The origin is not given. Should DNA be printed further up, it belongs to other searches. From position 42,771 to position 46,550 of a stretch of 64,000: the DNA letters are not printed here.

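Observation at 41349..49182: Five-gene Wadjet/Mks-type SMC operon carrying an extra NYN-LOTUS component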

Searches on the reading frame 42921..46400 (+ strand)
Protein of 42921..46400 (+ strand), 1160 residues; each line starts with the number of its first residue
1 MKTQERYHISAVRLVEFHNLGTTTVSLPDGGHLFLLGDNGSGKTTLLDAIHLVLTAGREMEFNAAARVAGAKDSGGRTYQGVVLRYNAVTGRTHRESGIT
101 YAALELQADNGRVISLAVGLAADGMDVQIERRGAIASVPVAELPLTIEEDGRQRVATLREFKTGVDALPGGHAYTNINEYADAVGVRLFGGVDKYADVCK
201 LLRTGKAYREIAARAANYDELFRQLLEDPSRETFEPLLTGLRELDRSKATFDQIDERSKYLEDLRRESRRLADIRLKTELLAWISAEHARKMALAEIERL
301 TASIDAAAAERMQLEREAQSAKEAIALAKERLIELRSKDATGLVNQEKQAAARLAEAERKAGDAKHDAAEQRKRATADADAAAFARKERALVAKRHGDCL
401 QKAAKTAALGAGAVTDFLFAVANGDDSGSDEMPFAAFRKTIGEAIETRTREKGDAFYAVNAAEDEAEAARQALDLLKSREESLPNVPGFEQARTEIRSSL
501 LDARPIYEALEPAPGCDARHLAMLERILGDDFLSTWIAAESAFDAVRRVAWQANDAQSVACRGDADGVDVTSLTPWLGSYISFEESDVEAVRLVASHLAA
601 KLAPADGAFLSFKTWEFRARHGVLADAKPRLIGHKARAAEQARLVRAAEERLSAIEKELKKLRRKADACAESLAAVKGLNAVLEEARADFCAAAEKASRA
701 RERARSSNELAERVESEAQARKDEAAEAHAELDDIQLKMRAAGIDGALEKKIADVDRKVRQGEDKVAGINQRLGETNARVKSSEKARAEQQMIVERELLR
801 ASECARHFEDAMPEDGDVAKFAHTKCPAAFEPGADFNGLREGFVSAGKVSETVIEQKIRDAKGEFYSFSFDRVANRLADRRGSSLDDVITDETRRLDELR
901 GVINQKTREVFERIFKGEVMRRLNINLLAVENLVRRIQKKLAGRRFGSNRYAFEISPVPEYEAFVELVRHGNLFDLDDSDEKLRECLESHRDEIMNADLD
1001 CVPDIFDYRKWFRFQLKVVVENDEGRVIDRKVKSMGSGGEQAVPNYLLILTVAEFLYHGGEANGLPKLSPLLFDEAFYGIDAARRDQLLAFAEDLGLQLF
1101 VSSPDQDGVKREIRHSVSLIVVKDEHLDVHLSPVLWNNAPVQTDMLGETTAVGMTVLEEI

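Call 9: search_protein_families(library=pfam, proteins=[window:42921-46400:+], max_evalue=0.01)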
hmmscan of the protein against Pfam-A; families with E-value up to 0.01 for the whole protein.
window:42921-46400:+ (1160 aa): 7 families
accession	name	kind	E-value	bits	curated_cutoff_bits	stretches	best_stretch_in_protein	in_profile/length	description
PF13558.12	SbcC_Walker_B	-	2.6e-14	53.7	27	1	1005-1092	3-88/90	SbcC/RAD50-like, Walker B motif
PF13555.12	AAA_29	-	3.9e-12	46.2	27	1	11-67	3-59/61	P-loop containing region of AAA domain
PF02463.25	SMC_N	-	9.2e-08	32.2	40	1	9-69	2-65/220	RecF/RecN/SMC N terminal domain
PF13476.12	AAA_23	-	1.4e-05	26.3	27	1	30-56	19-45/201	AAA domain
PF00005.33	ABC_tran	-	6.6e-05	24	25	1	24-53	5-34/137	ABC transporter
PF13304.12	AAA_21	-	7.3e-05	23.4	27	1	34-65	3-26/304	AAA domain, putative AbiEii toxin, Type IV TA system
PF13175.12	AAA_15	-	0.0018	18.4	32.1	1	9-59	3-52/374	AAA ATPase domain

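Call 10: search_protein_families(library=padloc, proteins=[window:42921-46400:+], max_evalue=0.01)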
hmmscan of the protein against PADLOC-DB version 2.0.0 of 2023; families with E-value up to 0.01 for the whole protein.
window:42921-46400:+ (1160 aa): 55 families (the best 25 are shown)
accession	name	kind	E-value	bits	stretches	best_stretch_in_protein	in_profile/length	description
PDLC00519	JetC1|JetC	-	1.1e-45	154.3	3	906-1106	853-1058/1097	DUF3584 domain; MukB-like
PDLC00553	JetC2|JetC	-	4.1e-31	105.8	3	881-1139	1083-1348/1361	DUF3584 domain; MukB-like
PDLC00503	JetC1|JetC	-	1.1e-28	97.9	2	646-1106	630-1087/1146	DUF3584 domain; MukB-like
PDLC00504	JetC1|JetC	-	1.1e-27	94.6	2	634-1106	622-1087/1144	DUF3584 domain; MukB-like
PDLC00513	JetC1|JetC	-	7.6e-27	91.8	2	646-1107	630-1076/1140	DUF3584 domain; MukB-like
PDLC00551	JetC2|JetC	-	2.4e-26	89.9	3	169-405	160-399/1365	DUF3584 domain; MukB-like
PDLC00550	JetC2|JetC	-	7.5e-24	81.6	2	994-1093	1205-1301/1355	DUF3584 domain; MukB-like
PDLC00506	JetC1|JetC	-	8.2e-18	61.8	2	904-1106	880-1090/1149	DUF3584 domain; MukB-like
PDLC00554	JetC2|JetC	-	2.9e-16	57.7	1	3-389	4-378/390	DUF3584 domain; MukB-like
PDLC00505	JetC1|JetC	-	2.2e-13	47.2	1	1007-1106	972-1076/1118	DUF3584 domain; MukB-like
PDLC00507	JetC1|JetC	-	4.8e-13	46.4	2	647-1105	676-1139/1215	DUF3584 domain; MukB-like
PDLC03859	LmuB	-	6.2e-12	43.5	2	7-57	3-50/611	-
PDLC00552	JetC2|JetC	-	9.7e-12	41.4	1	994-1103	1203-1309/1365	DUF3584 domain; MukB-like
PDLC04135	mad3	-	4.5e-11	40.9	1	9-86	2-84/374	mads_3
PDLC00518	JetC1|JetC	-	1.5e-10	37.7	1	21-394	31-409/1112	DUF3584 domain; MukB-like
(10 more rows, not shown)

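Call 11: search_protein_families(library=ncbifam, proteins=[window:42921-46400:+], max_evalue=0.01)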
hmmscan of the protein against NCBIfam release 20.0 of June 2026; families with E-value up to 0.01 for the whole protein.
window:42921-46400:+ (1160 aa): 15 families
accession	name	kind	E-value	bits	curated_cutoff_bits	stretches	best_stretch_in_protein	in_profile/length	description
TIGR02680.1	TIGR02680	hypoth_equivalog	4.1e-22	77.9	462.85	1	896-1110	1098-1323/1356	TIGR02680 family protein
TIGR00611.2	recf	equivalog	4.3e-12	45.9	172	1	9-55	1-46/339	DNA replication/repair protein RecF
TIGR02168.1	SMC_prok_B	equivalog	5.8e-08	31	567.35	1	632-811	675-845/1181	chromosome segregation protein SMC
NF041760.1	PtuA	equivalog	0.00017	20.7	500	1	4-55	47-97/524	retron Ec78 anti-phage system effector ATPase PtuA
NF045780.1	TrlF_fam_ATP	equivalog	0.00026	19.8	350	0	642-803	469-631/944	TrlF family AAA-like ATPase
NF003034.1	PRK03918.1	equivalog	0.00031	18.8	700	2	9-101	3-94/878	DNA double-strand break repair ATPase Rad50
TIGR03864.1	PQQ_ABC_ATP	hypoth_equivalog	0.00039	20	302.25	0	20-53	17-50/236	ABC transporter, ATP-binding subunit, PQQ-dependent alcohol dehydrogenase system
NF047739.1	antiphage_MADS3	equivalog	0.003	16.8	420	1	30-66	21-57/427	methylation-associated defense system AAA family ATPase MAD3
TIGR03771.1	anch_rpt_ABC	equivalog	0.0031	17.3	268.8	0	29-67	5-42/223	anchored repeat-type ABC transporter ATP-binding subunit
TIGR03185.1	DNA_S_dndD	equivalog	0.0044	15.5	245.85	1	36-54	34-52/650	DNA sulfur modification protein DndD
TIGR02673.1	FtsE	equivalog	0.0049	16.6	264.85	0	16-55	14-53/214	cell division ATP-binding protein FtsE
NF010062.0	PRK13540.1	equivalog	0.0065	16.2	274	0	23-55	20-52/200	cytochrome c biogenesis protein CcmA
NF040873.1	AztA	equivalog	0.0067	16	220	0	23-54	11-42/191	zinc ABC transporter ATP-binding protein AztA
NF000355.4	ribo_prot_ABC_F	equivalog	0.0069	15.3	380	1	28-53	337-362/499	ribosomal protection-like ABC-F family protein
NF000169.2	ABCF_Sal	exception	0.009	14.7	725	0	24-52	21-49/542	Sal family ABC-F type ribosomal protection protein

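Call 52: search_solved_structures(query=window:42921-46400:+, max_evalue=0.00001)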
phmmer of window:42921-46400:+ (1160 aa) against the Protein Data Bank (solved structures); distinct sequences matched with E-value up to 0.00001: 0.
